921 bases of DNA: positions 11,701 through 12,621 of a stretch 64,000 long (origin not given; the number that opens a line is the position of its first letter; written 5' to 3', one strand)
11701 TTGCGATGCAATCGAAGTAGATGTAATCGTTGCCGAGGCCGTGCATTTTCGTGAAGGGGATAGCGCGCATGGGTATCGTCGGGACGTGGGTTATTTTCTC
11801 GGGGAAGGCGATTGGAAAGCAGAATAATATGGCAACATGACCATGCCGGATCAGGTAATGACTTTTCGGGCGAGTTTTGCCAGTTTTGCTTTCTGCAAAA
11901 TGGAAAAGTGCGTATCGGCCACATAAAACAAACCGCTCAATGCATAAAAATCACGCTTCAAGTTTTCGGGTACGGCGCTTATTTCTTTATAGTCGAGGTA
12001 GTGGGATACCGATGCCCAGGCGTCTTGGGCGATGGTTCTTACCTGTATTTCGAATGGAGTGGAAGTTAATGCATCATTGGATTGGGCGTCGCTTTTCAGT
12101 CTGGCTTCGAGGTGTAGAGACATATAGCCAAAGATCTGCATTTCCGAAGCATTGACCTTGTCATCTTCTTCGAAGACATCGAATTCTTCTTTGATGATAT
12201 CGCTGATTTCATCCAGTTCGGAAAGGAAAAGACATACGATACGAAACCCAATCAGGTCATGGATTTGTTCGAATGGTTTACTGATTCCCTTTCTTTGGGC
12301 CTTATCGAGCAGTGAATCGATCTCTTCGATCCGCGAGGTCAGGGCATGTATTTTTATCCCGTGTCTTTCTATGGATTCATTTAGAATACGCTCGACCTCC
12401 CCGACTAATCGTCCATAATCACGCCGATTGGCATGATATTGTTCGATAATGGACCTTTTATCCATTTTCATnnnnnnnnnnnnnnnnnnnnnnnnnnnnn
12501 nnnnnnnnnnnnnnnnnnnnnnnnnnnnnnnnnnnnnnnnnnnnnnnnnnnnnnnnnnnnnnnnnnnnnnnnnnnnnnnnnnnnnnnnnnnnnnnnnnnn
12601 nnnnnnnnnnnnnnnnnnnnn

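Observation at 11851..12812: GrlR-like protein + stand-alone RelA/SpoT (alarmone-synthetase-fold) protein: a toxSAS-like cassette inserted between lysA and dapF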

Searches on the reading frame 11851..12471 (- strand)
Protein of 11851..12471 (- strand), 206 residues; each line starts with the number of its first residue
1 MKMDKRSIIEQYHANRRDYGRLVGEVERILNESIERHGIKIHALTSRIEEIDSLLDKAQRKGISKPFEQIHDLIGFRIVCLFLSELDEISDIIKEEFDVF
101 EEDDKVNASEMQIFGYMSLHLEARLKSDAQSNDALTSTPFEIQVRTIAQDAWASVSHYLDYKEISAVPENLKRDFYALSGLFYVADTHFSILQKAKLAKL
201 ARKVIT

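Call 3: search_protein_families(library=pfam, proteins=[window:11851-12471:-], max_evalue=1)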
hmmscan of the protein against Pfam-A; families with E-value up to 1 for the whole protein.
window:11851-12471:- (206 aa): 2 families
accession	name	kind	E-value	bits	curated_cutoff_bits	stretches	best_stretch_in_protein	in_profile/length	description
PF04607.23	RelA_SpoT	-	1.1e-22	80.9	27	1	46-163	1-110/113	Region found in RelA / SpoT proteins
PF20216.3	DUF6576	-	0.0036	17.8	27.3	1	47-64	14-31/47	Family of unknown function (DUF6576)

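Call 4: search_protein_families(library=ncbifam, proteins=[window:11851-12471:-], max_evalue=1)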
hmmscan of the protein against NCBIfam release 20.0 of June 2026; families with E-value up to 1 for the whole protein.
window:11851-12471:- (206 aa): 4 families
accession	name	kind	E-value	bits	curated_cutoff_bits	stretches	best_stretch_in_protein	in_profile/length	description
NF053588.1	GTPPhKinYjbM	equivalog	1.8e-19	70.3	320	1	40-191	36-187/201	GTP diphosphokinase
TIGR00691.1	spoT_relA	subfamily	6.6e-08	31.3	499.2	1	8-164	173-319/687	RelA/SpoT family protein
NF053578.1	MrpA_fam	subfamily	0.003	17.8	45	1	70-106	3-40/84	MrpA family protein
NF007060.0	PRK09505.2-5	equivalog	0.024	12.6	790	1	14-75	211-266/690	alpha-amylase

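Call 5: search_protein_families(library=padloc, proteins=[window:11851-12471:-], max_evalue=1)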
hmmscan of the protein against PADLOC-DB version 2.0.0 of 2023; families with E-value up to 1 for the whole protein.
window:11851-12471:- (206 aa): 2 families
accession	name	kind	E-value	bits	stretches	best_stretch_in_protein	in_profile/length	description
PDLC04999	PDC-S33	-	1.7e-13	48.8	1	11-154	36-176/349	-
PDLC02520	PglX|PglXI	-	0.011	13.3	1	63-136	76-150/288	PglX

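Call 6: find_homologous_proteins(query=window:11851-12471:-)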
Query window:11851-12471:- (206 aa): 853 proteins with E <= 0.001 among 1068 candidates; the best 120 are listed.
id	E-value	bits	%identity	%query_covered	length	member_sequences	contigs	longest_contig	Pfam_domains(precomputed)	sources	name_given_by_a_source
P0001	1.1e-127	441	100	100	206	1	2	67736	PF04607.24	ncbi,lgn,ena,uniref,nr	uniref:RelA/SpoT domain-containing protein n=1 Tax=Candidatus Kentrum sp. LFY TaxID=2126342 RepID=A0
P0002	4.9e-119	413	95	100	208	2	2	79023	PF04607.24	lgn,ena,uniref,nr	uniref:RelA/SpoT domain-containing protein n=1 Tax=Candidatus Kentrum sp. LFY TaxID=2126342 RepID=A0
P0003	2.2e-85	303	70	98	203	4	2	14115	PF04607.24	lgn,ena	-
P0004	4.3e-78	279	64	100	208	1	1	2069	PF04607.24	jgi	jgi:ppGpp synthetase/RelA/SpoT-type nucleotidyltranferase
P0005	7.2e-78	279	76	83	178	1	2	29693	PF04607.24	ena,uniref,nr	uniref:PpGpp synthetase catalytic domain-containing protein (RelA/SpoT-type nucleotidyltranferase) n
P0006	6.3e-76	272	62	100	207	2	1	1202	PF04607.24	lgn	-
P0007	5.4e-75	269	62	94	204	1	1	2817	PF04607.24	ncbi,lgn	-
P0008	8.1e-75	269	61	95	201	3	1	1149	PF04607.24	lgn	-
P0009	2.0e-74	268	62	99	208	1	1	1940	PF04607.24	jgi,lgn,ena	-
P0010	8.5e-74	265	63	94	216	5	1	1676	PF04607.24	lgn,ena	-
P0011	8.6e-74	265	62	94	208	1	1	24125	PF04607.24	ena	-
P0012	1.0e-73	265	62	94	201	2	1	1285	PF04607.24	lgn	-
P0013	2.0e-73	264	64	94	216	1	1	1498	PF04607.24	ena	-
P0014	4.0e-73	263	61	94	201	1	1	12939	PF04607.24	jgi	jgi:ppGpp synthetase/RelA/SpoT-type nucleotidyltranferase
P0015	5.3e-73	263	62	94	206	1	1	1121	PF04607.24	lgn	-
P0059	3.2e-66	241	55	100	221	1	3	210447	PF04607.24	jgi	jgi:putative GTP pyrophosphokinase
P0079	6.4e-63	230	52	100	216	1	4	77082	PF04607.24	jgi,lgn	jgi:putative GTP pyrophosphokinase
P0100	9.3e-59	216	51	97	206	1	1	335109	PF04607.24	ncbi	-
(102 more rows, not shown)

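Call 11: find_encoding_contigs(protein=P0011, flank=6000, max_places=3)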
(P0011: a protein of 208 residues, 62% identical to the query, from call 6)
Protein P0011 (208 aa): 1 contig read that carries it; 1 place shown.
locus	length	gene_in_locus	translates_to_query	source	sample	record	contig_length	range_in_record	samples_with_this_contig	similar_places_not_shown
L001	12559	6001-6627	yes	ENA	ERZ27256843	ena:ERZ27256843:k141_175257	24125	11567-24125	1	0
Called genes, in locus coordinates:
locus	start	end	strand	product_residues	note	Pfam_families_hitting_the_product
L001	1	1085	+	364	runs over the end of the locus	PF00365:PFK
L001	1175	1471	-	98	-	PF01844:HNH, PF13395:HNH_4 (weak), PF14279:HNH_5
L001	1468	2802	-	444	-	PF08245:Mur_ligase_M, PF27239:FOL3_C, PF02875:Mur_ligase_C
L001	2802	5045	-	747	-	PF00580:UvrD-helicase, PF01443:Viral_helicase1 (faint), PF13245:AAA_19, PF13604:AAA_30 (faint), PF13361:UvrD_C, PF13538:UvrD_C_2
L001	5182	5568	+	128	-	-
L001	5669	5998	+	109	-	-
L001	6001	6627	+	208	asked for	PF04607:RelA_SpoT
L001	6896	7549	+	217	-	PF22285:DUF6962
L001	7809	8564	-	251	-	PF02811:PHP, PF13263:PHP_C (faint)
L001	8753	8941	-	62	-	-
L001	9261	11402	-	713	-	PF13491:FtsK_4TM, PF17854:FtsK_alpha, PF01580:FtsK_SpoIIIE, PF09397:FtsK_gamma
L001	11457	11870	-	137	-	PF01029:NusB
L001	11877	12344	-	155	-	PF00885:DMRL_synthase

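Call 16: search_solved_structures(query=window:11851-12471:-, max_evalue=1, show_alignments=3)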
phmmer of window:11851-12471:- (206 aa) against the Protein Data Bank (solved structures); distinct sequences matched with E-value up to 1: 15.
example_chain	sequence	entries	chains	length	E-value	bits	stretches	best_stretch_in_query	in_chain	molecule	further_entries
6fgk_A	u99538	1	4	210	9e-17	64.8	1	41-180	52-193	GTP pyrophosphokinase YwaC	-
5f2v_V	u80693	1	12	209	3.1e-16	63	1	37-176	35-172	GTP pyrophosphokinase YjbM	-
5ded_D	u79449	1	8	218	3.5e-16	62.9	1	37-175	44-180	GTP pyrophosphokinase YjbM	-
5dec_A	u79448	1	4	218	3.6e-16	62.8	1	37-175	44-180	GTP pyrophosphokinase YjbM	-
3l9d_A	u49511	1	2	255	1.8e-15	60.5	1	36-188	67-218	Putative GTP pyrophosphokinase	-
2be3_A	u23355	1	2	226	2.2e-14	57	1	40-180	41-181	GTP pyrophosphokinase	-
6fgj_A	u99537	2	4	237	3.9e-14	56.2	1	35-165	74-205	GTP pyrophosphokinase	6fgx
6ewz_A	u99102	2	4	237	4.5e-14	56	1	35-165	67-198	GTP pyrophosphokinase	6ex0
9erv_A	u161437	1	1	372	0.0016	21.6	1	47-189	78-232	RelA/SpoT family protein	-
7ztb_A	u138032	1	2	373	0.0016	21.5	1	47-189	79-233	RelA/SpoT family protein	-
9s6k_B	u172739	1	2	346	0.086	15.9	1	28-120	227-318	GTP pyrophosphokinase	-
8pu4_A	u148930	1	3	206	0.47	13.5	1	23-95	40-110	RelA/SpoT domain-containing protein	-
8pu3_C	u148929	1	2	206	0.47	13.5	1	23-95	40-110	FaRel2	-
8pu1_B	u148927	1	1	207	0.48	13.5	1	23-95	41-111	RelA/SpoT domain-containing protein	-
6dkm_B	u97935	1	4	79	0.66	13.1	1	7-60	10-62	DHD131_B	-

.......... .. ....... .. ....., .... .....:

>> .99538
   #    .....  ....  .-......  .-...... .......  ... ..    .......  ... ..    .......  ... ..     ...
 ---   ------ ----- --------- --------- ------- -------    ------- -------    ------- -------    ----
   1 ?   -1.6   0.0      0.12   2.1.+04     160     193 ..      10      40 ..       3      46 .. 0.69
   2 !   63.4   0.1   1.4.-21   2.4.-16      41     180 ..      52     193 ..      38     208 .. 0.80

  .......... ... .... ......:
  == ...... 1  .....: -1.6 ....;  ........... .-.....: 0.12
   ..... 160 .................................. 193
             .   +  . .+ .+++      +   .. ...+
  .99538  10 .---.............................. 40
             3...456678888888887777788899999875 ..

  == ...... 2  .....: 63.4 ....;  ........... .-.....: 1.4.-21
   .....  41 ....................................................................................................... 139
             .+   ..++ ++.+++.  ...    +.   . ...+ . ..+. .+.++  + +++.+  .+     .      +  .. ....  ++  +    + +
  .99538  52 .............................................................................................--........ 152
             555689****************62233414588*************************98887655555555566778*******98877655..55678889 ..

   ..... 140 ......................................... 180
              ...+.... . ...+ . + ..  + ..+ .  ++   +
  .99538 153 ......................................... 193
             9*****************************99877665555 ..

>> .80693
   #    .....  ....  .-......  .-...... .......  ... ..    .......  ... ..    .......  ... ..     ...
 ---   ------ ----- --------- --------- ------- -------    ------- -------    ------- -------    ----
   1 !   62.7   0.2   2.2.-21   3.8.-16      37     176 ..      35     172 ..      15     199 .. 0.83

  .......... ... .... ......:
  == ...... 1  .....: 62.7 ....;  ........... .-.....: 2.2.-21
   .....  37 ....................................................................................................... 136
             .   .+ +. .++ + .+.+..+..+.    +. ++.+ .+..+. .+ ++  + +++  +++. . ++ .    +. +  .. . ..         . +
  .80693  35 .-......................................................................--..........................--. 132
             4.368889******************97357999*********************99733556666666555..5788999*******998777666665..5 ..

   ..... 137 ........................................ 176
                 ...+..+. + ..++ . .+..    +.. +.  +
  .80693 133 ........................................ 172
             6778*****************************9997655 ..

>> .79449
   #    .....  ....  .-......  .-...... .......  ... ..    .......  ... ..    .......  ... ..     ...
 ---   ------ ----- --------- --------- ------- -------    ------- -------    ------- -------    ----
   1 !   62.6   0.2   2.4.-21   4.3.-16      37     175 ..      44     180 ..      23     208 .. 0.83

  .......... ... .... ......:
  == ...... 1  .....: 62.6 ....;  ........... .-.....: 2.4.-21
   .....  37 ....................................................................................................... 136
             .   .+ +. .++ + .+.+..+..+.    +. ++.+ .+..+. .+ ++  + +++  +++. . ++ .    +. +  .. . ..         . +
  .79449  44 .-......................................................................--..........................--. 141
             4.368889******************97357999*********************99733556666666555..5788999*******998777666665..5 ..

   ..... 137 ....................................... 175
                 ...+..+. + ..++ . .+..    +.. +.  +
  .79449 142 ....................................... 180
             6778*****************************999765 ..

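Call 23: find_related_loci(query=A2, collection=genome_contigs, flank=6000)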
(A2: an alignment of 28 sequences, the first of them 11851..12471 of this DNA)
Query A2 (206 aa) in genome_contigs; peptide patterns used: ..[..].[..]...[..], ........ (x = any residue, [..] = any of these).
47 stretches matched a pattern; 32 encode a relative of the query (tblastn E <= 1e-3); 32 distinct loci.
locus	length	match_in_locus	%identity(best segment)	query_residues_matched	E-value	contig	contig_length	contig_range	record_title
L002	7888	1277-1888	57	1-203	2e-75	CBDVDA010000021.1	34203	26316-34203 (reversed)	MAG TPA_asm: uncultured bacterium isolate SRR22302374_binner23_Refined_48 genome assembly, contig: ERZ26661914.546, whol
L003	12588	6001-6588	60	1-194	4e-69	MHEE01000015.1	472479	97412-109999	MAG: Nitrospirae bacterium GWF2_44_13 gwf2_scaffold_38, whole genome shotgun sequence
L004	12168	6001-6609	53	1-203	3e-69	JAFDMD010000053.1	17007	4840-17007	MAG: Deltaproteobacteria bacterium isolate WB1_Bin_16 WB1_Bin_16_scaffold_8396, whole genome shotgun sequence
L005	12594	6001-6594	51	1-196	4e-64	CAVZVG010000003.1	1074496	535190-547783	MAG: uncultured Gammaproteobacteria bacterium isolate MFD02416.bin.1.7 genome assembly, contig: contig_21381, whole geno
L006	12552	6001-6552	50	11-194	3e-62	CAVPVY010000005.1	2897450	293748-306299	MAG: uncultured Planctomycetota bacterium isolate MFD09964.bin.1.59 genome assembly, contig: contig_4244, whole genome s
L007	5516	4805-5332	53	19-194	4e-62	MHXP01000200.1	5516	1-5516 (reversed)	MAG: Planctomycetes bacterium GWA2_39_15 gwa2_scaffold_72134, whole genome shotgun sequence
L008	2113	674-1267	48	1-198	2e-61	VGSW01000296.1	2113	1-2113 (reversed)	MAG: Deltaproteobacteria bacterium isolate K_DeepCast_300m_m2_211 K_DeepCast_300m_m2_211_Ga0194111_10115890, whole genom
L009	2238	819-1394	49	19-206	3e-57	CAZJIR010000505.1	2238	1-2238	MAG TPA_asm: uncultured Pirellulales bacterium isolate binchicken_co211_289 genome assembly, contig: NODE_52218_length_2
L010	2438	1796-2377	42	2-197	1e-56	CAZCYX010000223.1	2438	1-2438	MAG TPA_asm: uncultured Candidatus Bathyarchaeia archaeon isolate binchicken_co187_15 genome assembly, contig: NODE_4789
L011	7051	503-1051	48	10-197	2e-55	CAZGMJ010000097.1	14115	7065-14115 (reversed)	MAG TPA_asm: uncultured Pirellulales bacterium isolate binchicken_co17_417 genome assembly, contig: NODE_9919_length_141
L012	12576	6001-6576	46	11-196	2e-54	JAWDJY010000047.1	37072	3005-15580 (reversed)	MAG: Geobacteraceae bacterium isolate SKOL NODE_58_length_37072_cov_4.370037, whole genome shotgun sequence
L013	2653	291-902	44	1-196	6e-53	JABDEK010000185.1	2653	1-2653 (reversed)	MAG: Acidobacteria bacterium isolate BWMinControl_Nextera39_MAG1 3300020924.a:Ga0207015_1590, whole genome shotgun seque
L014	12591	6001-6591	46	5-196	1e-52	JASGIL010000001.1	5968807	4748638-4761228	MAG: Ferruginibacter sp. isolate 5N328 JMF-2111-06-0005.ont.bin.328_0, whole genome shotgun sequence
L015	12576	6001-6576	45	7-196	1e-52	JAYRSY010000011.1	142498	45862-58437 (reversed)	MAG: Lysobacteraceae bacterium isolate NJ_NJASGE1bin.25 NODE_170_length_142498_cov_13.330882, whole genome shotgun seque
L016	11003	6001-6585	46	7-197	1e-52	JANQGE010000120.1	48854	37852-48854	MAG: Chlorobium sp. isolate PL23b_bin.32 k99_1546917, whole genome shotgun sequence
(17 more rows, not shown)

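Call 30: find_encoding_contigs(protein=P0002, flank=5000, max_places=3)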
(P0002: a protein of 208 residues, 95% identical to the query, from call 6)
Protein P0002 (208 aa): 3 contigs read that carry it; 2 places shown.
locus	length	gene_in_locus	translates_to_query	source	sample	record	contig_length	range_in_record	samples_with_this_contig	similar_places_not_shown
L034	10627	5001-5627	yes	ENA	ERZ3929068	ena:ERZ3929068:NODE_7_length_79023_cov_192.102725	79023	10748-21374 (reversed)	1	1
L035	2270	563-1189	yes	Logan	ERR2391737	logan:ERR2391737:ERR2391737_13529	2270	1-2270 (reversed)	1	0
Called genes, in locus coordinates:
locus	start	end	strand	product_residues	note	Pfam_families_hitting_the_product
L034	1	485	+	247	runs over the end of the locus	PF07264:EI24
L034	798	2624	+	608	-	PF09976:TPR_21 (faint), PF13428:TPR_14 (faint), PF14559:TPR_19 (faint), PF00515:TPR_1 (faint), PF07719:TPR_2 (faint), PF13176:TPR_7 (faint), PF13181:TPR_8 (faint), PF13432:TPR_16 (weak), +7 more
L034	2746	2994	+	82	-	PF00708:Acylphosphatase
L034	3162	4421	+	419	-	PF00278:Orn_DAP_Arg_deC, PF02784:Orn_Arg_deC_N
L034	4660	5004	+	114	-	PF16518:GrlR (weak)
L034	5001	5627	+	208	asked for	PF04607:RelA_SpoT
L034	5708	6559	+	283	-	PF01678:DAP_epimerase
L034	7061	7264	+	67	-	PF01649:Ribosomal_S20p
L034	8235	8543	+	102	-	-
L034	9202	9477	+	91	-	-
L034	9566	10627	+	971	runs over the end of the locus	PF00133:tRNA-synt_1, PF01406:tRNA-synt_1e (faint), PF09334:tRNA-synt_1g, PF13603:tRNA-synt_1_2 (weak), PF01921:tRNA-synt_1f (weak), PF08264:Anticodon_1, PF06827:zf-FPG_IleRS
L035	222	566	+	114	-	PF16518:GrlR (weak)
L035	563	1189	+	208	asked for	PF04607:RelA_SpoT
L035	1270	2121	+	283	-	PF01678:DAP_epimerase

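Call 31: find_encoding_contigs(protein=P0005, flank=5000, max_places=3)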
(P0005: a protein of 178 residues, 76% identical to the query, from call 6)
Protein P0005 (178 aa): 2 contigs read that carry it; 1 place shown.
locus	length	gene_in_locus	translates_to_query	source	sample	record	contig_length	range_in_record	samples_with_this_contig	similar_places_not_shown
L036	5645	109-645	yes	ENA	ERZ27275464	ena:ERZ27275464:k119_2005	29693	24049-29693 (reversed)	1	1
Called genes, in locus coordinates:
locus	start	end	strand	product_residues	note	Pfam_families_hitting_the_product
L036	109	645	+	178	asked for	PF04607:RelA_SpoT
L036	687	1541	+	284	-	PF01678:DAP_epimerase, PF02567:PhzC-PhzF (weak), PF01678:DAP_epimerase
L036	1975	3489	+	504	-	PF08357:SEFIR, PF13676:TIR_2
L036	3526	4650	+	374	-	PF00004:AAA (faint), PF07724:AAA_2 (faint), PF07728:AAA_5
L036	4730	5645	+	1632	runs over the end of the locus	PF00656:Peptidase_C14, PF03781:FGE-sulfatase, PF08308:PEGA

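Call 32: find_encoding_contigs(protein=P0003, flank=5000, max_places=3)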
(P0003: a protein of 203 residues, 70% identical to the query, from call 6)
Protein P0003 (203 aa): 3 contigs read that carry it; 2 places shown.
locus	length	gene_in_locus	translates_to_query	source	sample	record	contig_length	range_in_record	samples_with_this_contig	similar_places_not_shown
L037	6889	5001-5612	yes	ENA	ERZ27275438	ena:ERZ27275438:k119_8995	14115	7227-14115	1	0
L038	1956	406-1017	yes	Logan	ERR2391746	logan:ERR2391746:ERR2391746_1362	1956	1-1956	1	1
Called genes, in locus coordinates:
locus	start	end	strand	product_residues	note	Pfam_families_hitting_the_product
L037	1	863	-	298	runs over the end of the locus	PF05050:Methyltransf_21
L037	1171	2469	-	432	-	PF00664:ABC_membrane, PF02463:SMC_N (faint), PF00005:ABC_tran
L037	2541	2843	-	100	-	PF00005:ABC_tran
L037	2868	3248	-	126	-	PF00664:ABC_membrane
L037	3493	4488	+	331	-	PF01073:3Beta_HSD, PF01370:Epimerase, PF02719:Polysacc_synt_2, PF04321:RmlD_sub_bind, PF07993:NAD_binding_4 (faint), PF13460:NAD_binding_10 (faint), PF16363:GDP_Man_Dehyd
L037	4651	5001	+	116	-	-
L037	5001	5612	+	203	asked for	PF04607:RelA_SpoT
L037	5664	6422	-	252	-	PF00561:Abhydrolase_1, PF12146:Hydrolase_4, PF12697:Abhydrolase_6, PF06821:Ser_hydrolase (faint)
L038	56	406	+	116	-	-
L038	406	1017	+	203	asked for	PF04607:RelA_SpoT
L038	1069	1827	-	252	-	PF00561:Abhydrolase_1, PF12146:Hydrolase_4, PF12697:Abhydrolase_6, PF06821:Ser_hydrolase (faint)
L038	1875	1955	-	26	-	?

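Call 33: find_related_loci(query=A2, collection=viral_contigs, flank=6000)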
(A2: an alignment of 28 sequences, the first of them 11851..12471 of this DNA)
Query A2 (206 aa) in viral_contigs; peptide patterns used: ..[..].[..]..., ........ (x = any residue, [..] = any of these).
5 stretches matched a pattern; 1 encode a relative of the query (tblastn E <= 1e-3); 1 distinct loci.
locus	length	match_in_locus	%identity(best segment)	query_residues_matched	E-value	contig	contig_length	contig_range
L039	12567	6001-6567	49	9-195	2e-59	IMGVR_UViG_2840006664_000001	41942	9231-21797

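Call 50: find_encoding_contigs(protein=P0059, flank=7000, max_places=2)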
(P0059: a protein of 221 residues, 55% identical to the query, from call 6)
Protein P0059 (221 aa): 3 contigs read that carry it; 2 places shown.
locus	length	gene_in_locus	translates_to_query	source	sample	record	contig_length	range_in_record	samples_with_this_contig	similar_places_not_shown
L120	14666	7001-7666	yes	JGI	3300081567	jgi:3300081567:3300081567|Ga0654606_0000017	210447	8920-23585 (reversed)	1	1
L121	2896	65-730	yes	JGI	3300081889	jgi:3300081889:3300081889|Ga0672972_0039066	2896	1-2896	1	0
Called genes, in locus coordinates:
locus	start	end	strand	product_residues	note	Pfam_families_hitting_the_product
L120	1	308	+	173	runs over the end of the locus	-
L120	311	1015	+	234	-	-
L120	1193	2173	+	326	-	-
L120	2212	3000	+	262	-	PF03441:FAD_binding_7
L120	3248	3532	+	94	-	-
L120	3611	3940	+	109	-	PF00226:DnaJ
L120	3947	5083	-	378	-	PF07394:DUF1501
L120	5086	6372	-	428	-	PF08811:DUF1800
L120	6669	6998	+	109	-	-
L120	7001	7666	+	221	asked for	PF04607:RelA_SpoT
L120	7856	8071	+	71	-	-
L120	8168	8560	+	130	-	-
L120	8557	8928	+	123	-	-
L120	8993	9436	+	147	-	PF15919:HicB_lk_antitox (weak), PF15970:HicB-like_2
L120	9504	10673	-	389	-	-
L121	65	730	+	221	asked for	PF04607:RelA_SpoT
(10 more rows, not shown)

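Call 51: find_encoding_contigs(protein=P0079, flank=7000, max_places=2)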
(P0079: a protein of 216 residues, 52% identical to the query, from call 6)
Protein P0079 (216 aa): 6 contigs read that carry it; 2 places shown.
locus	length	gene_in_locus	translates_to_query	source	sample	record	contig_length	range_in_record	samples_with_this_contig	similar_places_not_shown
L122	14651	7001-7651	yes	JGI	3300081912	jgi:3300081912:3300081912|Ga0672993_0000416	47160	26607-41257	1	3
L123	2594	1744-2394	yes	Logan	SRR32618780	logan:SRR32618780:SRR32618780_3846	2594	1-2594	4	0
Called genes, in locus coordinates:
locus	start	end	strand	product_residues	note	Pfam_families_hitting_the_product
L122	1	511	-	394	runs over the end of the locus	PF14234:DUF4336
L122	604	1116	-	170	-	PF00186:DHFR_1 (weak), PF01872:RibD_C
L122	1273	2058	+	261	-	PF00590:TP_methylase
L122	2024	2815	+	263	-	PF02571:CbiJ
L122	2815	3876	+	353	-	PF01888:CbiD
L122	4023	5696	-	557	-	PF04966:OprB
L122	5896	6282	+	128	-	-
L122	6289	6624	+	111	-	-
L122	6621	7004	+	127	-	PF16518:GrlR (weak)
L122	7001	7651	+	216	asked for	PF04607:RelA_SpoT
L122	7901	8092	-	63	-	-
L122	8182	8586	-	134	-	PF01850:PIN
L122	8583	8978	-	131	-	-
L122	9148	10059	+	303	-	PF01545:Cation_efflux, PF16916:ZT_dimer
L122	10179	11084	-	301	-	PF19327:Ap4A_phos_N, PF09830:ATP_transf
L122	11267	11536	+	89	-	-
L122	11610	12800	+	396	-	PF02321:OEP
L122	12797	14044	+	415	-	PF25917:BSH_RND (faint), PF25919:BSH_CusB, PF25973:BSH_CzcB, PF25893:HH_CzcB (weak), PF25954:Beta-barrel_RND_2, PF25967:RND-MFP_C, PF25975:CzcB_C, PF25989:YknX_C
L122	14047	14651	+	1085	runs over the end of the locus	PF00873:ACR_tran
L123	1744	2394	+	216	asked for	PF04607:RelA_SpoT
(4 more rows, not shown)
